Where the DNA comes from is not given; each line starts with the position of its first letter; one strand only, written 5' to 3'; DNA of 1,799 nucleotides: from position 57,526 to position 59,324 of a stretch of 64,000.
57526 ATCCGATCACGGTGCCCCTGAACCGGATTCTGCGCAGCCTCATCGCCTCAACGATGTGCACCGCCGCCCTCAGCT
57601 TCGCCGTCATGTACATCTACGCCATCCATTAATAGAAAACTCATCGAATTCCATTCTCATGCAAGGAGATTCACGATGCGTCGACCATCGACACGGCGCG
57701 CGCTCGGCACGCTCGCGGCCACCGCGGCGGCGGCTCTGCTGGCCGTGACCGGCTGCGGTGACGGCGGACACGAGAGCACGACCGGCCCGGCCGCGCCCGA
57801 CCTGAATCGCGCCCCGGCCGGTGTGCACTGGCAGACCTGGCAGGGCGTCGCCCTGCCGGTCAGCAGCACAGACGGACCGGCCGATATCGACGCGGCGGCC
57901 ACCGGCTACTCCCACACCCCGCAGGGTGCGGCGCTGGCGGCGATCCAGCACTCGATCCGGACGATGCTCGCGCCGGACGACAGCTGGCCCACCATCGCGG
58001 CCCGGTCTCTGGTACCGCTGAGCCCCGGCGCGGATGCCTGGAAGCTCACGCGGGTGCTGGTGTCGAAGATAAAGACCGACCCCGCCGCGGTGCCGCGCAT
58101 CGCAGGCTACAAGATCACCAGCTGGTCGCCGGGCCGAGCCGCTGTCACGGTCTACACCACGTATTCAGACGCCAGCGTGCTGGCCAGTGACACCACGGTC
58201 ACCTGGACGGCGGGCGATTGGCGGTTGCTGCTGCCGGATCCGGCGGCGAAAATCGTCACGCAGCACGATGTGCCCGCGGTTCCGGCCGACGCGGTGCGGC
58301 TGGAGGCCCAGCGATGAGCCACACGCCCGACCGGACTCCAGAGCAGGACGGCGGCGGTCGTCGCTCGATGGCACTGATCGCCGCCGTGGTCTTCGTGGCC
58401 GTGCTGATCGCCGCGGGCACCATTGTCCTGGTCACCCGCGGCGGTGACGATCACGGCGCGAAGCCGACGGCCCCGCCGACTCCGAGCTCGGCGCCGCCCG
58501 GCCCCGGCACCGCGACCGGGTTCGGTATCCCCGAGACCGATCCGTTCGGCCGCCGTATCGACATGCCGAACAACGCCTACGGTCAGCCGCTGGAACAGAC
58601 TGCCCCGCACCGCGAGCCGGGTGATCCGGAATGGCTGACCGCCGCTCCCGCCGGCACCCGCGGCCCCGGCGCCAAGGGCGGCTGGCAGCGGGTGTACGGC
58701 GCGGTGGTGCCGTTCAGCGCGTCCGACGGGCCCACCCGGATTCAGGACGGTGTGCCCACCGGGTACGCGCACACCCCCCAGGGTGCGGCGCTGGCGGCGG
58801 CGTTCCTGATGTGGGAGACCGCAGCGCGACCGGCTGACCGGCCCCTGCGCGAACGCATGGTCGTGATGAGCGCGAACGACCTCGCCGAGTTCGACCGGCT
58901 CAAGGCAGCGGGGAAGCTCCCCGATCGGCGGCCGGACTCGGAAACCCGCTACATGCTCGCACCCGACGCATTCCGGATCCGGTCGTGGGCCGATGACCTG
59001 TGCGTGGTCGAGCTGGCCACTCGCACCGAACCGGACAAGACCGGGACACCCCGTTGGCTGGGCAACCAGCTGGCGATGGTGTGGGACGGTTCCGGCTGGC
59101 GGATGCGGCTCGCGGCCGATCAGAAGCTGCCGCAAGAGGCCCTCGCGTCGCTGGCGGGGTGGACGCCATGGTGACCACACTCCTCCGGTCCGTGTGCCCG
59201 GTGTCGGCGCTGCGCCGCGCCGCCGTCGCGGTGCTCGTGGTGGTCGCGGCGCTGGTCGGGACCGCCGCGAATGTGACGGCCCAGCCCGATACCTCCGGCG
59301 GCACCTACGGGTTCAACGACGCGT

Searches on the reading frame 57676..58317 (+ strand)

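Call 26: search_protein_families(library=pfam, proteins=[window:57676-58317:+], max_evalue=0.05)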
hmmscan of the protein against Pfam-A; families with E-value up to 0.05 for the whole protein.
window:57676-58317:+ (213 aa): 0 families

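Call 27: search_protein_families(library=ncbifam, proteins=[window:57676-58317:+], max_evalue=0.01)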
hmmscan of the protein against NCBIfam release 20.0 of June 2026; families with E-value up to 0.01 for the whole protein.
window:57676-58317:+ (213 aa): 1 family
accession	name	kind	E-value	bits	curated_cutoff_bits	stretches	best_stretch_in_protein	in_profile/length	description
NF058595.1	invert_tail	domain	0.0065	16.8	37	1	3-38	48-82/113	lipo-invert putative C-terminal anchoring domain-containing protein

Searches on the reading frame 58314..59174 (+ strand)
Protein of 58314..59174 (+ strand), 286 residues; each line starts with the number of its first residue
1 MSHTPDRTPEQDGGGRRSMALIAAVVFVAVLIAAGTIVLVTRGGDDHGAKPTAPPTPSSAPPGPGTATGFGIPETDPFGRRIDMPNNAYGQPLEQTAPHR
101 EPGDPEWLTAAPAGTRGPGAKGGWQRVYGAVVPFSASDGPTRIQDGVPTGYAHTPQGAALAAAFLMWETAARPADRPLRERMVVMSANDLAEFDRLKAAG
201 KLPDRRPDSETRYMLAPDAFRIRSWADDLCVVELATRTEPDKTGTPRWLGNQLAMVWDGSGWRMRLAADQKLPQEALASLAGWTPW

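Call 26: search_protein_families(library=pfam, proteins=[window:58314-59174:+], max_evalue=0.05)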
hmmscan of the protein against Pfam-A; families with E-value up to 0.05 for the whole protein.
window:58314-59174:+ (286 aa): 1 family
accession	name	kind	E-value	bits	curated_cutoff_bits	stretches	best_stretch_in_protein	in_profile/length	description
PF20084.4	TrbK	-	0.034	14.7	23.9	0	18-59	5-45/102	Conjugative transfer region protein TrbK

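Call 27: search_protein_families(library=ncbifam, proteins=[window:58314-59174:+], max_evalue=0.01)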
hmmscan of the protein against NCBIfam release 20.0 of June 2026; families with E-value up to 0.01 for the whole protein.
window:58314-59174:+ (286 aa): 0 families
